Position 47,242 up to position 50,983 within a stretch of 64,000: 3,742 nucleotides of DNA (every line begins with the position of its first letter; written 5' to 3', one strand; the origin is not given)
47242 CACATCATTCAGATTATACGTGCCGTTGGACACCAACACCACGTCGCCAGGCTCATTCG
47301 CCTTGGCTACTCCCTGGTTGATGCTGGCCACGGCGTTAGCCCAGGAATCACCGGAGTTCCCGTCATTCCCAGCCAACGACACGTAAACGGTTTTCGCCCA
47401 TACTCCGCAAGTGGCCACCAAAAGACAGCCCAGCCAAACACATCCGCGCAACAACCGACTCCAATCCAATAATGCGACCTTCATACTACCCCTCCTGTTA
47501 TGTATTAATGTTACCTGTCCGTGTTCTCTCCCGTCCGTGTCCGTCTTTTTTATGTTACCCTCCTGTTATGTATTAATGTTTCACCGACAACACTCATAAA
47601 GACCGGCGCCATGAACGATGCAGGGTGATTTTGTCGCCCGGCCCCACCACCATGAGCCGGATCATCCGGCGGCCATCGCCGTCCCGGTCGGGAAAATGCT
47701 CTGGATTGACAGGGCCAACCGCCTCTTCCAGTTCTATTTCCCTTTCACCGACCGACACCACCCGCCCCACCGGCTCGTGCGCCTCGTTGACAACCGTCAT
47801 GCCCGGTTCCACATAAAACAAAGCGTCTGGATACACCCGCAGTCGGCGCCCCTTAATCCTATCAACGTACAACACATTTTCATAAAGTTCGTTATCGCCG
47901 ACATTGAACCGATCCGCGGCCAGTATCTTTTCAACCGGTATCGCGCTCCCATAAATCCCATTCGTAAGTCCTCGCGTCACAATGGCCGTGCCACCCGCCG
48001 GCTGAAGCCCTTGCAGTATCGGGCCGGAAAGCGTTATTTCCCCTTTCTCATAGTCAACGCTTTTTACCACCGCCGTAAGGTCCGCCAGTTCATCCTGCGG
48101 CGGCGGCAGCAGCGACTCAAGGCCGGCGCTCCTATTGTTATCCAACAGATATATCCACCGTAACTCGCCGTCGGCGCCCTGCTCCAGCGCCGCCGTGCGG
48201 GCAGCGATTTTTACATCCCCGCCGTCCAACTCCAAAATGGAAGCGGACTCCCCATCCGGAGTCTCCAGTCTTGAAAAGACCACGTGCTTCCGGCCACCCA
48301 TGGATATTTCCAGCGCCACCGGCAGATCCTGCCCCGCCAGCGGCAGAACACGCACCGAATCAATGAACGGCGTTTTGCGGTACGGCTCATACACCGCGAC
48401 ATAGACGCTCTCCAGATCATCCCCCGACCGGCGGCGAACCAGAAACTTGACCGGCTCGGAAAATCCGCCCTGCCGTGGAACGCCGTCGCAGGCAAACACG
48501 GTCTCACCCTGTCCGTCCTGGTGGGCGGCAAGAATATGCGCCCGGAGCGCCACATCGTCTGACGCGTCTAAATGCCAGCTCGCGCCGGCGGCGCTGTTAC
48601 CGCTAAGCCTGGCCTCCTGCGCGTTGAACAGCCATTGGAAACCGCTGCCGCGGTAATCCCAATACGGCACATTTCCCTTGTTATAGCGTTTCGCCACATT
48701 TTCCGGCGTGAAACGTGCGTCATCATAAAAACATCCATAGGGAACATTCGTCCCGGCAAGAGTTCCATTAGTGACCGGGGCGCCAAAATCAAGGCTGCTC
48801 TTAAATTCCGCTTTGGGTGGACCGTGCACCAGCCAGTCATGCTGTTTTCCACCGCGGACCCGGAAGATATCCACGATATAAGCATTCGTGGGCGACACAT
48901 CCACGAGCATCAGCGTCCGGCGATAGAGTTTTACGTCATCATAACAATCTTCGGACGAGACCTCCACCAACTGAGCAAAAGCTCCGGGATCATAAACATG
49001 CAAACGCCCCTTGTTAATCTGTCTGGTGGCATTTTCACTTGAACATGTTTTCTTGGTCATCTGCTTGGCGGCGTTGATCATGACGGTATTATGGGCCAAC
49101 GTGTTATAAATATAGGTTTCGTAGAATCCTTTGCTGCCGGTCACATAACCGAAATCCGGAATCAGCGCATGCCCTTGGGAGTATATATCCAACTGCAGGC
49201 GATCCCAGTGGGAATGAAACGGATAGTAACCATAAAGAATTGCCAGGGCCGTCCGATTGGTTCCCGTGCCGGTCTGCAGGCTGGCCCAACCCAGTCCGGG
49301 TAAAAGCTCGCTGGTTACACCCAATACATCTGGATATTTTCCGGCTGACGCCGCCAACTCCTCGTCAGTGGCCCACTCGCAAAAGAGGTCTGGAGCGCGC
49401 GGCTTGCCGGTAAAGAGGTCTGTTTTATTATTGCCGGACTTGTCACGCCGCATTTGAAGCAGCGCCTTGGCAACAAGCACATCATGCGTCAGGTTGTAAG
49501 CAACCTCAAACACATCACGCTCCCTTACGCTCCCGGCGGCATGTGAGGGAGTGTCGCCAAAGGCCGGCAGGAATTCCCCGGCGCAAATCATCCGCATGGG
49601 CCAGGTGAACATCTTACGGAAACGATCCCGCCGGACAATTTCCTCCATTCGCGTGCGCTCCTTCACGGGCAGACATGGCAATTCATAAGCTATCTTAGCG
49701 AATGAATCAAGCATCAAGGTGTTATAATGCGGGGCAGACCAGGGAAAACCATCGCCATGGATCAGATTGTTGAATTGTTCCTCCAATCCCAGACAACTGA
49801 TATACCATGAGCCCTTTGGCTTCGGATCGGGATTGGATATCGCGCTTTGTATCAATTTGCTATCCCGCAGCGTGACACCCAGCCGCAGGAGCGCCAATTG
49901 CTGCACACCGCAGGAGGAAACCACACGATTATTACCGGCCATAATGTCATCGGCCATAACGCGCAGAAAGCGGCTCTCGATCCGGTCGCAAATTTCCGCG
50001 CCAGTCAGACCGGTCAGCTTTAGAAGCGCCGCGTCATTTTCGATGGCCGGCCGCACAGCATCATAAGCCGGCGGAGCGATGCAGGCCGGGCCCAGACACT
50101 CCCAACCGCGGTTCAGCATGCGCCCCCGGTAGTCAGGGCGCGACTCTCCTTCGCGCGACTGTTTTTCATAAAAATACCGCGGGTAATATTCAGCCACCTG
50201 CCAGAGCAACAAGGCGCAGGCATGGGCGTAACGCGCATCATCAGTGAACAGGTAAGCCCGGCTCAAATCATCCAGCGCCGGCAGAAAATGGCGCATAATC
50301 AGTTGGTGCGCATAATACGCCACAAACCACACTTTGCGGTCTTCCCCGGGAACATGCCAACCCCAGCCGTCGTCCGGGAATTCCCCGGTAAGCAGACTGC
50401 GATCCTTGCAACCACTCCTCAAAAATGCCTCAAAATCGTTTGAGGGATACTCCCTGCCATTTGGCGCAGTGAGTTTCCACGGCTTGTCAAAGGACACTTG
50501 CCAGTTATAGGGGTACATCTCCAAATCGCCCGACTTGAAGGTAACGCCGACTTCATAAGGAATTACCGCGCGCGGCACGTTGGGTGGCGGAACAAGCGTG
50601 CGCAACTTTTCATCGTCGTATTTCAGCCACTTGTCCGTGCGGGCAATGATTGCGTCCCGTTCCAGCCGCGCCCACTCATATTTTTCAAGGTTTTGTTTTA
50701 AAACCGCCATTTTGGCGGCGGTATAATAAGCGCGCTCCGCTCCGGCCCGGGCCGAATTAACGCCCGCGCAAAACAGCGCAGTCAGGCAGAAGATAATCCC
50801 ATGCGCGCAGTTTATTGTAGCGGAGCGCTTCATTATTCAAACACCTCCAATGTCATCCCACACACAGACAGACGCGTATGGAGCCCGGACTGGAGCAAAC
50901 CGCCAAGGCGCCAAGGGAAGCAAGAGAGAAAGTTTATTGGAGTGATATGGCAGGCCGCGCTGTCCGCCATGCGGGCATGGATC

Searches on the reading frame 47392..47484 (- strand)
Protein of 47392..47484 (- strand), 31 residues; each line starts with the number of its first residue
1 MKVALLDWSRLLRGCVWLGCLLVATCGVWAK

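Call 70: search_protein_representatives(alignment_id=A4)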
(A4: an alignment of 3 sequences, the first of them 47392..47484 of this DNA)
Query: 3 sequences, 31 profile positions. Proteins with E-value up to 0.001 (for the whole library): 3; up to 1e-10: 1; up to 1e-30: 0. The best 3 are listed.
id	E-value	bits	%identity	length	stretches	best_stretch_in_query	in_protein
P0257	6.8e-17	77.3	-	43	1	1-31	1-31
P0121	9.8e-09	51.2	-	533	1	1-31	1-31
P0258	1.2e-04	38.1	-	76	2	9-28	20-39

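Call 72: list_cluster_members(proteins=[P0257, P0255])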
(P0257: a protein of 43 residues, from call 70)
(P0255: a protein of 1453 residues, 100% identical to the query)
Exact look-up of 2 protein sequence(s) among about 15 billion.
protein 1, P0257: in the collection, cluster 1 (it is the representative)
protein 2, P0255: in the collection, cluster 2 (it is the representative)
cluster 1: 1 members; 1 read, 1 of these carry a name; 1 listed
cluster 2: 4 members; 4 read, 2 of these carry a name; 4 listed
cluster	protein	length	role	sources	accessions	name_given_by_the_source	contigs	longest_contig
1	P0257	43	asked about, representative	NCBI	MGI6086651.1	MAG: hypothetical protein ACOYCD_01705 [Kiritimatiellia bacterium]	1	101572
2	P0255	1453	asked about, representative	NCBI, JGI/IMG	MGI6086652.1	MAG: heparinase II/III domain-containing protein [Kiritimatiellia bacterium] | hypothetical protein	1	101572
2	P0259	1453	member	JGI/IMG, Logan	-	hypothetical protein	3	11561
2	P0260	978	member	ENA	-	-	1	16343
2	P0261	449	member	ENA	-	-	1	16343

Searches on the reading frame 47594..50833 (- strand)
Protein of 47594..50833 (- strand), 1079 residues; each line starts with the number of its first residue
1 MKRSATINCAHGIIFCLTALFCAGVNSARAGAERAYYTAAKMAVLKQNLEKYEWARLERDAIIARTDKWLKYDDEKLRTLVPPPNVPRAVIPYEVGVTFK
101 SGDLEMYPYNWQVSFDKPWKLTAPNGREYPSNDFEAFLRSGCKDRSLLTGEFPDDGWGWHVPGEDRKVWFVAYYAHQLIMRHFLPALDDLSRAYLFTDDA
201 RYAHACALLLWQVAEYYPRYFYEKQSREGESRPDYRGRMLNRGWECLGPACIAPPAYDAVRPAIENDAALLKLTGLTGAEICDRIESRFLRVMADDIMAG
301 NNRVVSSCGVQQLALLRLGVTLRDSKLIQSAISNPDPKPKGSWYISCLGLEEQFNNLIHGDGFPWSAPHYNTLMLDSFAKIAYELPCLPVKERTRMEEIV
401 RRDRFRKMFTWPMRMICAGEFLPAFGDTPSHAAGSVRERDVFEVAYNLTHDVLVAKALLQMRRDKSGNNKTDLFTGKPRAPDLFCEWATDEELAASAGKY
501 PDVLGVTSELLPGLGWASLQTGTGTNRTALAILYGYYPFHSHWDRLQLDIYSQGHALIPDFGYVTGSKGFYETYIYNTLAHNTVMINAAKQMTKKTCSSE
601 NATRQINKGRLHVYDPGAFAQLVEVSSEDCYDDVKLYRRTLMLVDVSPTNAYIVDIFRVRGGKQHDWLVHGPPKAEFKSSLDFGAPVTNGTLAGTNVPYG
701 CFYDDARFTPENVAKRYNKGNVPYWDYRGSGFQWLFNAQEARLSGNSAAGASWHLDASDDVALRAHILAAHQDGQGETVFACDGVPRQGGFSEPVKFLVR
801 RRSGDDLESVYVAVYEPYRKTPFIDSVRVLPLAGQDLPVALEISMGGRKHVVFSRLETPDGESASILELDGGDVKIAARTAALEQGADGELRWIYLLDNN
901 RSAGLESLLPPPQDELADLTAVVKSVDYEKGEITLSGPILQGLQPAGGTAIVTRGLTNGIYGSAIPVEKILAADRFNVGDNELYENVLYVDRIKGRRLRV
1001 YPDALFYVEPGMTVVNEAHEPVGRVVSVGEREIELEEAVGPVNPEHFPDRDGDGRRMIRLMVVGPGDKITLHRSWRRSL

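Call 7: search_protein_families(library=pfam, proteins=[window:47594-50833:-], max_evalue=0.01)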
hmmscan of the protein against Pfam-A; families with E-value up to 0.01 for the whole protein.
window:47594-50833:- (1079 aa): 1 family
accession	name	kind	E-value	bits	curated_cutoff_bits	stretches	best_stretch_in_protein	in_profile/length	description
PF07940.18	Hepar_II_III_C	-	1.4e-11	44.8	24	1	510-676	8-170/237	Heparinase II/III-like, C-terminal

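Call 58: search_protein_families(library=ncbifam, proteins=[window:47594-50833:-], max_evalue=0.01)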
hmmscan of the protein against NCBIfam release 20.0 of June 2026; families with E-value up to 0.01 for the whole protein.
window:47594-50833:- (1079 aa): 1 family
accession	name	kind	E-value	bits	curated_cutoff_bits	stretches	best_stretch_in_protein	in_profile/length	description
NF042990.1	olalg_lyase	equivalog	0.0015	16.8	1400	0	540-664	409-538/727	oligoalginate lyase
